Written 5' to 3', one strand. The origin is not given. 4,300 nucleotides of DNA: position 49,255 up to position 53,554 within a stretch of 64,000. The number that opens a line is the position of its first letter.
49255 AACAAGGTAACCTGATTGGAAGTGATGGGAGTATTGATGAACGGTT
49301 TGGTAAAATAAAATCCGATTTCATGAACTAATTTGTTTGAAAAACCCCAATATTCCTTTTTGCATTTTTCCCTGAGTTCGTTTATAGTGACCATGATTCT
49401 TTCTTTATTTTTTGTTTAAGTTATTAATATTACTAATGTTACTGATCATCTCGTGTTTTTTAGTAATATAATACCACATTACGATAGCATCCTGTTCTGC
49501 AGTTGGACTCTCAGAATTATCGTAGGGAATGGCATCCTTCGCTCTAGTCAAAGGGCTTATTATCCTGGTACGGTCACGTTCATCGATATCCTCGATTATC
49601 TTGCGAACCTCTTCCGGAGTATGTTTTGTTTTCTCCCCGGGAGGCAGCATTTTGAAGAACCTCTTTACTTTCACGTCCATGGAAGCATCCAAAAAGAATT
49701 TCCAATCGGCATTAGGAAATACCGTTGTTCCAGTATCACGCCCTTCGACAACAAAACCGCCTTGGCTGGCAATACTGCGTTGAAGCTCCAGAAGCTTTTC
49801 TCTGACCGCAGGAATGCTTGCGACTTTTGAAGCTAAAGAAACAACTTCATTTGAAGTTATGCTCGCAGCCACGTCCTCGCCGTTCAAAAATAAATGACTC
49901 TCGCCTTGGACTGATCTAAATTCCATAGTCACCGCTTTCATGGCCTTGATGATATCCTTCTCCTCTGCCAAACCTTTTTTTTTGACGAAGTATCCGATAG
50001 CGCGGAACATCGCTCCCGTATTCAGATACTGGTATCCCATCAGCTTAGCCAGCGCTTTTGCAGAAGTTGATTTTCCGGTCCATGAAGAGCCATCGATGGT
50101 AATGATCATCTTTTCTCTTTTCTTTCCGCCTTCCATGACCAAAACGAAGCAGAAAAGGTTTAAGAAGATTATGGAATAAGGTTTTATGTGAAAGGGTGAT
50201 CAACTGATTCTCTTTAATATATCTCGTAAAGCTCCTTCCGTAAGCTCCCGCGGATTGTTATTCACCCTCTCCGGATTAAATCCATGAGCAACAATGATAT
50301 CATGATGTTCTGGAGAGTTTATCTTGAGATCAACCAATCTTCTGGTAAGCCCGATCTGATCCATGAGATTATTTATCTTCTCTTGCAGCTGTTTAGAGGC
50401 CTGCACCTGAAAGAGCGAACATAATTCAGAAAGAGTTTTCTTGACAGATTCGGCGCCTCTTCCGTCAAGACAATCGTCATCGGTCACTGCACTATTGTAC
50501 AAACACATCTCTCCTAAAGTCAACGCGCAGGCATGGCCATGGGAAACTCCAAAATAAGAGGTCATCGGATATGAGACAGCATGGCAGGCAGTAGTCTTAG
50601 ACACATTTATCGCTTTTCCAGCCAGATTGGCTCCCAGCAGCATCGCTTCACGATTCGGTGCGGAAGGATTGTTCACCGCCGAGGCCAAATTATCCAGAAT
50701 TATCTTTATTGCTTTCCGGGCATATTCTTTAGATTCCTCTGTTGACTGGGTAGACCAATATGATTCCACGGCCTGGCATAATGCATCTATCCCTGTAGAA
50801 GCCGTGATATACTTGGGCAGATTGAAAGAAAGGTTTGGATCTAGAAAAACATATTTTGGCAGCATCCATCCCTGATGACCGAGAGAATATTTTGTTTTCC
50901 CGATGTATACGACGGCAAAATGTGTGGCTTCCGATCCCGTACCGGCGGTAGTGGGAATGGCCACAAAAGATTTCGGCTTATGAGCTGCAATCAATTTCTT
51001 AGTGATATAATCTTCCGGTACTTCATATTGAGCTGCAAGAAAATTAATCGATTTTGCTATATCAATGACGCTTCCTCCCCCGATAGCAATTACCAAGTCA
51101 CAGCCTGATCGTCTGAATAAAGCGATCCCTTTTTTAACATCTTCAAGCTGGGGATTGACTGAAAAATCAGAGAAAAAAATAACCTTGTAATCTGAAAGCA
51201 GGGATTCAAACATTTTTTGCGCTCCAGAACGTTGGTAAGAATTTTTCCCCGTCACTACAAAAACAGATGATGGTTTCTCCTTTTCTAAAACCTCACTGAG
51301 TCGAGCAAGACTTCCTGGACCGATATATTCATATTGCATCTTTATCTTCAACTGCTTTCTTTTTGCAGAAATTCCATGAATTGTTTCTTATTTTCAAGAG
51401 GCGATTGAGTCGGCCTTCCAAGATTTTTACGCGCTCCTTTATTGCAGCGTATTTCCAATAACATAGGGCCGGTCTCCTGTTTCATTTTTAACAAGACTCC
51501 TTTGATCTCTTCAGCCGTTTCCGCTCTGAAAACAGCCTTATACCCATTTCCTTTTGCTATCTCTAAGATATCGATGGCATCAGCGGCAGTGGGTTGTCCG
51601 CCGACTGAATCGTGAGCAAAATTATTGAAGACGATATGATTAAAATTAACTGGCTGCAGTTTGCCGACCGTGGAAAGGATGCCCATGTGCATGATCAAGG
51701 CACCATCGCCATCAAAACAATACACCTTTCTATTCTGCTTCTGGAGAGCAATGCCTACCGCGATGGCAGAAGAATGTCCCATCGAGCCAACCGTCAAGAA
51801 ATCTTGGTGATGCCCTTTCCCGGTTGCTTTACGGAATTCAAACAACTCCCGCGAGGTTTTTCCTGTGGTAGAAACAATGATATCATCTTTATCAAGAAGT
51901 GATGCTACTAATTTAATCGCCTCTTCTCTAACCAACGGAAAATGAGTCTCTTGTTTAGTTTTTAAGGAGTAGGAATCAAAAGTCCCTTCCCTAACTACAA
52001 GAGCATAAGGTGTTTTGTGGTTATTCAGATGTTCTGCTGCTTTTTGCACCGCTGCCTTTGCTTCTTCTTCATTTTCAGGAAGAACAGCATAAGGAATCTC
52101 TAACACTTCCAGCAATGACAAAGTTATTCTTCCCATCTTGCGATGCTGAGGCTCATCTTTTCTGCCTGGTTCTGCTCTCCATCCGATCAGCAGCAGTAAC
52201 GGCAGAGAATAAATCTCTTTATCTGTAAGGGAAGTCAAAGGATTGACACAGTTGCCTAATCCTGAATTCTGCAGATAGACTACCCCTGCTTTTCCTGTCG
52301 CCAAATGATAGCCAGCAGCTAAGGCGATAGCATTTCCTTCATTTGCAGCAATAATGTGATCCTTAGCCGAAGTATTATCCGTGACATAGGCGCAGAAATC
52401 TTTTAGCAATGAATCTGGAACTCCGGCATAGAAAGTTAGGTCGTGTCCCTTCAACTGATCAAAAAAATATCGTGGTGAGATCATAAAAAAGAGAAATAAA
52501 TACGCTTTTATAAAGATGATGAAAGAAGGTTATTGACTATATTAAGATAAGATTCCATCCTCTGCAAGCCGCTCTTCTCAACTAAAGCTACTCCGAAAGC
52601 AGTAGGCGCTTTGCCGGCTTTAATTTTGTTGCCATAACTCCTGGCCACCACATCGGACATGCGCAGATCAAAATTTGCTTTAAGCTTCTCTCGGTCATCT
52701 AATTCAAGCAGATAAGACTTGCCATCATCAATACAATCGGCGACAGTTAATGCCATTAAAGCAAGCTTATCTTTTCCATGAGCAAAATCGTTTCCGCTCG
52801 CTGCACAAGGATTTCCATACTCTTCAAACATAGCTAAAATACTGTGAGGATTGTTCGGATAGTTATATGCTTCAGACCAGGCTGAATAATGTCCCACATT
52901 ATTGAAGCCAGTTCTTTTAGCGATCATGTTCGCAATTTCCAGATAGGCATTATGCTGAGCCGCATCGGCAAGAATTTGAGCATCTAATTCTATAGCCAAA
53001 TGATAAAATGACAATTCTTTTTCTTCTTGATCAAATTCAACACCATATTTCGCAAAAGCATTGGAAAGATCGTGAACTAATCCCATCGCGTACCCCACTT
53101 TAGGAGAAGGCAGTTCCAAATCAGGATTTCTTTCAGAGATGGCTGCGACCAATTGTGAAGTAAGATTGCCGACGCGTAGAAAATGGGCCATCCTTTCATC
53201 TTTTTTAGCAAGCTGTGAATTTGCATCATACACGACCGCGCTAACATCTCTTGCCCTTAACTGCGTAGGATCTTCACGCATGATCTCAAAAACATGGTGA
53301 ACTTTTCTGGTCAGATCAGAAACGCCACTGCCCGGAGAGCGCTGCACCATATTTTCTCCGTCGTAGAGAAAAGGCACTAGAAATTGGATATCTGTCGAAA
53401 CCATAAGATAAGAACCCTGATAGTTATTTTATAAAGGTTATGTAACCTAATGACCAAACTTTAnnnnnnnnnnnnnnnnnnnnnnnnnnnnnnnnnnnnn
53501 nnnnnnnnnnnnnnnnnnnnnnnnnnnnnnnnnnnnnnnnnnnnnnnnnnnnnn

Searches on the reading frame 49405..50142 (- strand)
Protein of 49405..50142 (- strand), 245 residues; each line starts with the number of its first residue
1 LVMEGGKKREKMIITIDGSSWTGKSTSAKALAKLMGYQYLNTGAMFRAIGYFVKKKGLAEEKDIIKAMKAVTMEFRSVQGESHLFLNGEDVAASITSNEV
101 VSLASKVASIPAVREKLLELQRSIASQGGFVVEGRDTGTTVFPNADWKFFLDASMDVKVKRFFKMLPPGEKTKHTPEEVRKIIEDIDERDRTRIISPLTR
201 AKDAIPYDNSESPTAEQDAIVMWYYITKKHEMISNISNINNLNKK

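Call 3: search_protein_families(library=pfam, proteins=[window:49405-50142:-], max_evalue=0.01)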
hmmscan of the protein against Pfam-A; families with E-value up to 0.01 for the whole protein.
window:49405-50142:- (245 aa): 4 families
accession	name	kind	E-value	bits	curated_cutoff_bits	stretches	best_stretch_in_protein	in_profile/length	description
PF02224.24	Cytidylate_kin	-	7.9e-51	173.2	26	1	14-212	1-196/211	Cytidylate kinase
PF13189.12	Cytidylate_kin2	-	2.9e-10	41.1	28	1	13-194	1-154/176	Cytidylate kinase-like family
PF13207.12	AAA_17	-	3.3e-05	24.6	27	1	22-71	6-52/136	AAA domain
PF13238.12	AAA_18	-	0.00066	20.6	29.4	1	14-160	1-106/128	AAA domain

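Call 6: search_protein_families(library=ncbifam, proteins=[window:49405-50142:-], max_evalue=0.01)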
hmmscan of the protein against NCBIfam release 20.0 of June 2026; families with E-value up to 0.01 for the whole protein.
window:49405-50142:- (245 aa): 5 families
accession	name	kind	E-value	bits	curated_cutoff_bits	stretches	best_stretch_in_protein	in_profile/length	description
TIGR00017.1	cmk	equivalog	2e-53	181.3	135.55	1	11-212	2-204/217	(d)CMP kinase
NF010004.0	PRK13477.1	equivalog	3e-52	177.7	524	1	11-224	285-503/514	bifunctional pantoate--beta-alanine ligase/(d)CMP kinase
NF008816.0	PRK11860.1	equivalog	2.4e-41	141.6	943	1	12-224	444-653/662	bifunctional 3-phosphoshikimate 1-carboxyvinyltransferase/cytidylate kinase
NF007071.0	PRK09518.1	equivalog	3.5e-37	128.3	953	1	11-216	4-216/706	bifunctional cytidylate kinase/GTPase Der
TIGR02173.1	cyt_kin_arch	equivalog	8.2e-09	35.7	102.1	1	12-72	1-65/169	(d)CMP kinase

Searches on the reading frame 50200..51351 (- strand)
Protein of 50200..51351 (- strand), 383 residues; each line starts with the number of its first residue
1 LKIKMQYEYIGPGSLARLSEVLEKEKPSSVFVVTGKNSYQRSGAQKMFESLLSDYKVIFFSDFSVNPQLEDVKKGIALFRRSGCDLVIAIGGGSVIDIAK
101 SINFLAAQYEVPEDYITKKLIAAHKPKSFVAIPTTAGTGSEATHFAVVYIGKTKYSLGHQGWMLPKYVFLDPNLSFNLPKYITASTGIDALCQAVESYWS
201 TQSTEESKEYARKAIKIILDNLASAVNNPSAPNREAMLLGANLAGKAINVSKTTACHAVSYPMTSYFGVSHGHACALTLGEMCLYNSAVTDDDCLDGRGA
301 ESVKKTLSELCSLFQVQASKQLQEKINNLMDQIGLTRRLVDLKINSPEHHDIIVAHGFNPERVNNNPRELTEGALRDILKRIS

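Call 3: search_protein_families(library=pfam, proteins=[window:50200-51351:-], max_evalue=0.01)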
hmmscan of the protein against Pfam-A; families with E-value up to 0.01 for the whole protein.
window:50200-51351:- (383 aa): 4 families
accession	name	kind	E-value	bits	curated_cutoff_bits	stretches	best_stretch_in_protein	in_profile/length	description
PF00465.25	Fe-ADH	-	2.6e-42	144.7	31.3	1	9-172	5-168/168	Iron-containing alcohol dehydrogenase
PF25137.1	ADH_Fe_C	-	5.3e-34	118.1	27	1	183-381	1-192/194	Fe-containing alcohol dehydrogenase family, C-terminal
PF13685.12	Fe-ADH_2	-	1.4e-15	58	28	1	10-106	2-97/149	Iron-containing alcohol dehydrogenase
PF13181.12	TPR_8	-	0.0075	16.8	25.7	0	189-218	2-31/34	Tetratricopeptide repeat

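Call 6: search_protein_families(library=ncbifam, proteins=[window:50200-51351:-], max_evalue=0.01)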
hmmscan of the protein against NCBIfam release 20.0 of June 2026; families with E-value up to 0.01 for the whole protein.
window:50200-51351:- (383 aa): 18 families
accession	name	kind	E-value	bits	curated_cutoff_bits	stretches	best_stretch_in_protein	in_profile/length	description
TIGR03405.1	Phn_Fe-ADH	equivalog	6.1e-58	196.3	423.7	1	10-365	9-351/355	iron-containing alcohol dehydrogenase PsrA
TIGR02638.1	lactal_redase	equivalog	1.5e-52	178.7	523.15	1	7-376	9-376/379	lactaldehyde reductase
NF041833.1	Fe_ADH_ErcA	equivalog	7.9e-51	173.3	550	1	11-380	14-379/382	alcohol dehydrogenase-like regulatory protein ErcA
NF010378.0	PRK13805.1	equivalog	7.9e-50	169.6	951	1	9-379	466-860/872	bifunctional acetaldehyde-CoA/alcohol dehydrogenase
NF007911.0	PRK10624.1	equivalog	2.6e-48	164.9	537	1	7-381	10-380/382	lactaldehyde reductase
NF058672.1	4HyButDHCUPNE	equivalog_domain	3.6e-44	151.5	500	1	11-380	13-375/378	4-hydroxybutyrate dehydrogenase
NF053866.1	CholDhdGbsBBac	equivalog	3.1e-43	147.9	550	1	11-381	21-389/392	choline dehydrogenase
NF007363.0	PRK09860.1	equivalog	1.4e-36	126.5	581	1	56-342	61-343/383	L-threonine dehydrogenase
NF011998.0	PRK15454.1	equivalog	7.2e-36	123.7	556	1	65-368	88-380/395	ethanolamine utilization ethanol dehydrogenase EutG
NF050025.1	SulfAcetaldRedSarD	equivalog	1.9e-34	119.2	700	1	11-380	14-382/385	sulfoacetaldehyde reductase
TIGR04266.1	NDMA_methanol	equivalog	8.7e-22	77.5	625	1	56-289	67-306/420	NDMA-dependent methanol dehydrogenase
NF011717.0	PRK15138.1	equivalog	4.3e-19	68.8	645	1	11-286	15-296/387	alcohol dehydrogenase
NF006941.0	PRK09423.1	subfamily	9.7e-15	54.2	336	2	10-106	13-107/367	glycerol dehydrogenase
NF041822.1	daptide_DH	equivalog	3.1e-13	49.3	300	1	82-337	53-320/363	daptide-type RiPP biosynthesis dehydogenase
NF002022.0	PRK00843.1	equivalog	8.7e-10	38.1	413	1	9-104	15-108/350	NAD(P)-dependent glycerol-1-phosphate dehydrogenase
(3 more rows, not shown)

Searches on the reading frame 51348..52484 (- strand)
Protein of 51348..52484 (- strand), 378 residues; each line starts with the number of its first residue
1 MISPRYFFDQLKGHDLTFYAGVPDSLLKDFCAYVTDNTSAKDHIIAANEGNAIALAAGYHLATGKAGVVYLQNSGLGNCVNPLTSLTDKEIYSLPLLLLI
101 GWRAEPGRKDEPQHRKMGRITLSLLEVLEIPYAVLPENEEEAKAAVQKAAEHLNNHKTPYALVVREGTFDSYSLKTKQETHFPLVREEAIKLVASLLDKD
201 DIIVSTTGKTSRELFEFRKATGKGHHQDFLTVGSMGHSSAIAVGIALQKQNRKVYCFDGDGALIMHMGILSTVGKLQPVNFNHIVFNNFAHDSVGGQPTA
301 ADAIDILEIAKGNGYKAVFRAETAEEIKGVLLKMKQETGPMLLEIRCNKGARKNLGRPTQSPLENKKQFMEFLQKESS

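Call 3: search_protein_families(library=pfam, proteins=[window:51348-52484:-], max_evalue=0.01)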
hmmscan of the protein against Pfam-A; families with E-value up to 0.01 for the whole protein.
window:51348-52484:- (378 aa): 2 families
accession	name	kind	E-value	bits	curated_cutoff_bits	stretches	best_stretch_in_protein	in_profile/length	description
PF02775.26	TPP_enzyme_C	-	4.9e-19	69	21.9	1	207-345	2-151/151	Thiamine pyrophosphate enzyme, C-terminal TPP binding domain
PF02776.23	TPP_enzyme_N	-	3e-13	50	26.8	1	6-110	6-107/119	Thiamine pyrophosphate enzyme, N-terminal TPP binding domain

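Call 6: search_protein_families(library=ncbifam, proteins=[window:51348-52484:-], max_evalue=0.01)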
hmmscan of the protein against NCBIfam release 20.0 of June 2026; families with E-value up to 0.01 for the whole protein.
window:51348-52484:- (378 aa): 49 families (the best 25 are shown)
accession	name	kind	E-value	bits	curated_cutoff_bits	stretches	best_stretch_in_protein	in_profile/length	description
TIGR03297.1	Ppyr-DeCO2ase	equivalog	4.7e-150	499.6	312.5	1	16-373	2-360/360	phosphonopyruvate decarboxylase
TIGR03846.1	sulfopy_beta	equivalog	5.4e-35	120.9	221.5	1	186-372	1-180/182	sulfopyruvate decarboxylase subunit beta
NF004813.0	PRK06163.1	equivalog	1.5e-27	96.7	240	1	190-373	20-196/202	hypothetical protein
TIGR03845.1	sulfopyru_alph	equivalog_domain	1.1e-25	90.5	147.95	1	8-165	5-156/160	sulfopyruvate decarboxylase subunit alpha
NF005485.1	PRK07092.1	equivalog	8.5e-16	57.8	493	2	171-348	335-519/523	benzoylformate decarboxylase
NF006016.1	PRK08155.1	equivalog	2e-15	56.3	870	2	180-348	356-533/554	acetolactate synthase large subunit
NF005228.0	PRK06725.1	equivalog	4.4e-15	54.9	991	2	171-348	362-546/571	acetolactate synthase large subunit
NF005760.0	PRK07586.1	equivalog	4e-14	52.5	363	1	132-345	294-512/514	acetolactate synthase large subunit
TIGR00118.1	acolac_lg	equivalog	2.2e-13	49.5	538.35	2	183-349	360-536/557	biosynthetic-type acetolactate synthase large subunit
NF006052.0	PRK08199.1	subfamily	4.6e-12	45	539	1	147-290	330-471/559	thiamine pyrophosphate protein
NF005114.0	PRK06546.1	equivalog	1.3e-11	43.8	893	1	169-348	346-530/578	pyruvate dehydrogenase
NF006524.0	PRK08978.1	equivalog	1.6e-10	39.9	738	2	225-288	393-455/548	acetolactate synthase 2 catalytic subunit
NF006591.0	PRK09124.1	equivalog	3e-10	39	792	1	149-373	328-552/574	ubiquinone-dependent pyruvate dehydrogenase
NF005860.0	PRK07789.1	equivalog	3.2e-10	39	881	2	33-101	66-131/615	acetolactate synthase large subunit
NF004710.0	PRK06048.1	equivalog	1.6e-09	36.8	976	2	38-101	43-104/561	acetolactate synthase large subunit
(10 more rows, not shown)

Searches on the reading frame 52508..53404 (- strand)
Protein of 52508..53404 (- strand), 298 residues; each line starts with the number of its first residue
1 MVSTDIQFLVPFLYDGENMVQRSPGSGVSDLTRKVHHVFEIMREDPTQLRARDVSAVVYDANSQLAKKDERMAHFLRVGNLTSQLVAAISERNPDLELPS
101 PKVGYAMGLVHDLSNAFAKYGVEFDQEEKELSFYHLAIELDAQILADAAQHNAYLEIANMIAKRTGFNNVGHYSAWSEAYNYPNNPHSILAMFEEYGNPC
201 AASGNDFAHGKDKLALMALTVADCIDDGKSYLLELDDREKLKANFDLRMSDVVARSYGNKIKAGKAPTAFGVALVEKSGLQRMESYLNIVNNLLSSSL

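Call 3: search_protein_families(library=pfam, proteins=[window:52508-53404:-], max_evalue=0.01)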
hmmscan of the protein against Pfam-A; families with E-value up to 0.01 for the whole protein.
window:52508-53404:- (298 aa): 0 families

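Call 6: search_protein_families(library=ncbifam, proteins=[window:52508-53404:-], max_evalue=0.01)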
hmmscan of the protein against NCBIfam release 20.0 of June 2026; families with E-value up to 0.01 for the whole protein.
window:52508-53404:- (298 aa): 0 families

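Call 67: search_solved_structures(query=window:52508-53404:-, max_evalue=1)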
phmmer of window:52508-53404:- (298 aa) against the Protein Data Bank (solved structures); distinct sequences matched with E-value up to 1: 8.
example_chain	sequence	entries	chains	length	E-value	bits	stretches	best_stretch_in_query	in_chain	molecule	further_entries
1mky_A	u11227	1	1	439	0.13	14.7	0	47-111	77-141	Probable GTP-binding protein engA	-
2z2l_B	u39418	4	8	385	0.25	13.8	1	18-96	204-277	Penicillin-binding protein 2X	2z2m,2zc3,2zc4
8hbg_C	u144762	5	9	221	0.56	12.7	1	223-250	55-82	VP3 of capsid protein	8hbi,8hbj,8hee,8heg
1pmd_A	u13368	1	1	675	0.64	12.5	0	18-96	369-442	PEPTIDOGLYCAN SYNTHESIS MULTIFUNCTIONAL ENZYME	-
1pyy_A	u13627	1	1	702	0.67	12.4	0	18-96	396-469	Penicillin-binding protein 2X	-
1qme_A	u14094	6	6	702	0.67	12.4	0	18-96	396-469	PENICILLIN-BINDING PROTEIN 2X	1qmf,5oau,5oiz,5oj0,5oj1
6whp_A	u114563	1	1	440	0.75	12.3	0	134-199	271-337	Choline kinase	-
7d3r_3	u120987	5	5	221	0.89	12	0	223-250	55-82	A/WH/CHA/09 VP3 | Capsid protein VP0 | VP3 of capsid protein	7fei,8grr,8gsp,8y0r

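Call 77: search_protein_families(library=pfam, proteins=[window:52508-53404:-], max_evalue=10)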
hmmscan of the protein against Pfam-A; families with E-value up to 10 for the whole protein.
window:52508-53404:- (298 aa): 1 family
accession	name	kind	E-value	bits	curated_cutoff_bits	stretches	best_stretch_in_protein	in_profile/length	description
PF24207.1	DUF7430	-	0.02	15.3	27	1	151-187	14-50/73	Family of unknown function (DUF7430)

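Call 86: predict_structure(protein=window:52508-53404:-)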
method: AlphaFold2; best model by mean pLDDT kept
length: 298 residues; sequences in the alignment: 1
mean_pLDDT: 38.9   pTM: 0.29
mean pLDDT of the five models: 38.9, 34.6, 33.3, 33.1, 32.9
residues with pLDDT >= 90: 0; 70-90: 0; 50-70: 35; < 50: 263
segments of 3 or more residues with pLDDT < 50: 1-25, 51-55, 62-82, 87-89, 96-298
pLDDT, mean of each block of 10 residues (from residue 1): 31 43 49 59 56 49 44 43 49 48 45 43 42 39 35 41 36 31 30 32 31 30 29 33 35 30 29 32 37 33
secondary structure, 60 per line:
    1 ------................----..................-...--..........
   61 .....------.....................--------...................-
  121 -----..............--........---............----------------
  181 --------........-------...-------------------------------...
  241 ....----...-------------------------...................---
elements in order: H7-22 H27-44 H51-65 H72-92 H101-119 H126-139 H142-149 H153-164 H189-196 H238-244 H277-295
